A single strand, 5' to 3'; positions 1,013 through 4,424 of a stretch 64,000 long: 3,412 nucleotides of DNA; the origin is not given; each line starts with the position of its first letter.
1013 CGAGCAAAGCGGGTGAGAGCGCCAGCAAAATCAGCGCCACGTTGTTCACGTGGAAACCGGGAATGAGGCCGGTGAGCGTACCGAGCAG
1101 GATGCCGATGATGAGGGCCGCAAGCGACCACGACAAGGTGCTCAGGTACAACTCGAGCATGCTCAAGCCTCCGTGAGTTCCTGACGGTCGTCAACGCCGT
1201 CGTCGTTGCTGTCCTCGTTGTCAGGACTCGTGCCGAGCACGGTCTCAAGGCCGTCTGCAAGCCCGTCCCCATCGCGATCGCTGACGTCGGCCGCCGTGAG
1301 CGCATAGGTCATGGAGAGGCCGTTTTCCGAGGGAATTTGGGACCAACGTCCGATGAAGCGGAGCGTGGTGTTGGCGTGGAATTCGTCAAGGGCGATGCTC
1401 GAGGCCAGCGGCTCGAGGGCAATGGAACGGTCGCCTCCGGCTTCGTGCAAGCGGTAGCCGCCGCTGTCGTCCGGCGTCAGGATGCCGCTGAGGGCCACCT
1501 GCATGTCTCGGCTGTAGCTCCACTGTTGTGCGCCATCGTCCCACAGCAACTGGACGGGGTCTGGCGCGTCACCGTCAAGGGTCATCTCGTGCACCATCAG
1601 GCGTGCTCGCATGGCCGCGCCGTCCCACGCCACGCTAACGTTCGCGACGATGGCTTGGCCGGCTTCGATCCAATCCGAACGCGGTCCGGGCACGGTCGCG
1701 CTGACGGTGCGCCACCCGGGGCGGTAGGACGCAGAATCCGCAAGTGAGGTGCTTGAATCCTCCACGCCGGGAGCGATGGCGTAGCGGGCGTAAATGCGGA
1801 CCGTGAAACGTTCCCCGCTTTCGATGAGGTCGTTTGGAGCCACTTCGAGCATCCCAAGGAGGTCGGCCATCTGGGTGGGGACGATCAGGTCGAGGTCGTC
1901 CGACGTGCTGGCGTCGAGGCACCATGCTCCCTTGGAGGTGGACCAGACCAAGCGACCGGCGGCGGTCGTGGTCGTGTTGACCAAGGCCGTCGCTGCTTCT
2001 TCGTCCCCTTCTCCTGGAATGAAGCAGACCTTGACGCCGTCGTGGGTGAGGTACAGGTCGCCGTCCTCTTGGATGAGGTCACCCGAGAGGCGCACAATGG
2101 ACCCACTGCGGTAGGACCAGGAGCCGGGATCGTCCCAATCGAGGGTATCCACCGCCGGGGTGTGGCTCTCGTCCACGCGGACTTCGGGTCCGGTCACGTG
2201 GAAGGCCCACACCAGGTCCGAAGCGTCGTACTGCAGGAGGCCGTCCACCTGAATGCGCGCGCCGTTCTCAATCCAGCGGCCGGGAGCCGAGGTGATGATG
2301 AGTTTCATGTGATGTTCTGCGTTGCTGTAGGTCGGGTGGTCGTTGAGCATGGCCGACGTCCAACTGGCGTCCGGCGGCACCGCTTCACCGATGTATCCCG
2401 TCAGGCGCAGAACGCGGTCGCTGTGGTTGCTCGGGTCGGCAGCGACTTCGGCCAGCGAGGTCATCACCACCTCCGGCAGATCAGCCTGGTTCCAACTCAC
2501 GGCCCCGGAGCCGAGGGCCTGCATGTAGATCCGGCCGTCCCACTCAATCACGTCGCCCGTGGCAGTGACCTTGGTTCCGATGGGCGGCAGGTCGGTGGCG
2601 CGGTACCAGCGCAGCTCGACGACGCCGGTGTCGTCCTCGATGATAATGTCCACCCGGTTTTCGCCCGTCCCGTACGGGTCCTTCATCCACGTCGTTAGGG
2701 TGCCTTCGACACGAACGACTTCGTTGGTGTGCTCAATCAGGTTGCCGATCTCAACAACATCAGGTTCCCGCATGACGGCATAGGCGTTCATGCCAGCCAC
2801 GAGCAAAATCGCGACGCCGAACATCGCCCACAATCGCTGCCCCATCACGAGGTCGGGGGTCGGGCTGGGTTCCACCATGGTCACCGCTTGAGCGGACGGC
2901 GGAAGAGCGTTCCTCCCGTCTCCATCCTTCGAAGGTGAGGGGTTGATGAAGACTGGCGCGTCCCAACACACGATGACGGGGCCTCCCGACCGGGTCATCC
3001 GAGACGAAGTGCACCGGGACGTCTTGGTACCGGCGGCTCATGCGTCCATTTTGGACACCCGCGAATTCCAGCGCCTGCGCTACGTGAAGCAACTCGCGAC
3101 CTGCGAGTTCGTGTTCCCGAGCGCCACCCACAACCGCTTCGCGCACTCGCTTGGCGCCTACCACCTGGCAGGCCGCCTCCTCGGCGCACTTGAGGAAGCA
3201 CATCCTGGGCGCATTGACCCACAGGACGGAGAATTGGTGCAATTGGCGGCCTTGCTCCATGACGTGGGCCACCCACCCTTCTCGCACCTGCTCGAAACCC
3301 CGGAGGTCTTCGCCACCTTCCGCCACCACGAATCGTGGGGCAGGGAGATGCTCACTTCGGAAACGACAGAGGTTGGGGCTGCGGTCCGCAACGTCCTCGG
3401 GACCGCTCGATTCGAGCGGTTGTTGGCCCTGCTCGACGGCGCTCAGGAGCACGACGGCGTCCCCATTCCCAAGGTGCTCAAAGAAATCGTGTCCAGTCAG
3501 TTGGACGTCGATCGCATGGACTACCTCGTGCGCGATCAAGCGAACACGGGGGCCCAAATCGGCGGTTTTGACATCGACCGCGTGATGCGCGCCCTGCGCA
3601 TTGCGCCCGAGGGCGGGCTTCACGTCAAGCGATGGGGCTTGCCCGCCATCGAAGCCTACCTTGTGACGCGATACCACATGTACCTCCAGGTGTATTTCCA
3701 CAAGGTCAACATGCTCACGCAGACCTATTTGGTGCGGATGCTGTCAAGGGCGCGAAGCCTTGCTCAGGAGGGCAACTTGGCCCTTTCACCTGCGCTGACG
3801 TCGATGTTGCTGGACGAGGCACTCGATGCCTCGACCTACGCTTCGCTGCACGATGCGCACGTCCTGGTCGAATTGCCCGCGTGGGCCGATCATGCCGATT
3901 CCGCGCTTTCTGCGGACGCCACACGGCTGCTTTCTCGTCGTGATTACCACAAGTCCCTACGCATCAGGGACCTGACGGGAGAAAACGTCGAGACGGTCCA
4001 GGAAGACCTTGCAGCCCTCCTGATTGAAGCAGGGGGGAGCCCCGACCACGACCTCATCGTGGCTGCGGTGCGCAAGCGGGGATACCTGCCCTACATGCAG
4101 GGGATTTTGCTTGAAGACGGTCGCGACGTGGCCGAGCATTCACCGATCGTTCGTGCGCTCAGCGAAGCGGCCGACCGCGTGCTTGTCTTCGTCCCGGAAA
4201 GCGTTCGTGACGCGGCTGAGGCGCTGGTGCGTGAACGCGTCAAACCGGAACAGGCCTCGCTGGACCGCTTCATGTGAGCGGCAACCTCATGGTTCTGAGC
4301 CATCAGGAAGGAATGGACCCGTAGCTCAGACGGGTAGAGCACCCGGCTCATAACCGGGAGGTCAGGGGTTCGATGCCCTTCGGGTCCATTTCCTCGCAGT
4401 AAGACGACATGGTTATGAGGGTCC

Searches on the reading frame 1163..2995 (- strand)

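Call 7: search_protein_families(library=pfam, proteins=[window:1163-2995:-], max_evalue=0.001)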
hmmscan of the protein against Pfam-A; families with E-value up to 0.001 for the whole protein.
window:1163-2995:- (610 aa): 1 family
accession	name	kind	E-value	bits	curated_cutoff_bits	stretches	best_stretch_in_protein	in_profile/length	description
PF01336.31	tRNA_anti-codon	-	0.00022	21.6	27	0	99-160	6-69/75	OB-fold nucleic acid binding domain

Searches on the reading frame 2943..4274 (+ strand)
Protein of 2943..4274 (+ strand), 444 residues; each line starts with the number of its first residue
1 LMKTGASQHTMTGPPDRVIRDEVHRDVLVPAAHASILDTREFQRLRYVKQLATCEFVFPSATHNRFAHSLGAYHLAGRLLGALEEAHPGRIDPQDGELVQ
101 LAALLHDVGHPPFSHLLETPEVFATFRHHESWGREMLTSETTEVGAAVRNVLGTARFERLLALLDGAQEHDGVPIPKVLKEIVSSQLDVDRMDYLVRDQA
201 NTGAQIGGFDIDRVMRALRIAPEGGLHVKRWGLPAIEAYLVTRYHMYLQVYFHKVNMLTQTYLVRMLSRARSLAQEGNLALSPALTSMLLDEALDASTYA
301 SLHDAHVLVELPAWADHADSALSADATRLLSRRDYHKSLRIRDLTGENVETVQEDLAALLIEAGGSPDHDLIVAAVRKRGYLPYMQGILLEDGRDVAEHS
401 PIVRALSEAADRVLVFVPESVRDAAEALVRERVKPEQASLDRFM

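Call 7: search_protein_families(library=pfam, proteins=[window:2943-4274:+], max_evalue=0.001)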
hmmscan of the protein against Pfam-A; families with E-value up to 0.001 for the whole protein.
window:2943-4274:+ (444 aa): 2 families
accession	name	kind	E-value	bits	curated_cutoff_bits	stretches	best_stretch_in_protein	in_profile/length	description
PF01966.28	HD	-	5.4e-14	52.9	22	1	65-196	1-114/116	HD domain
PF19276.4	HD_assoc_2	-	5.1e-09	36.3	23.1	1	209-427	1-205/222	HD associated region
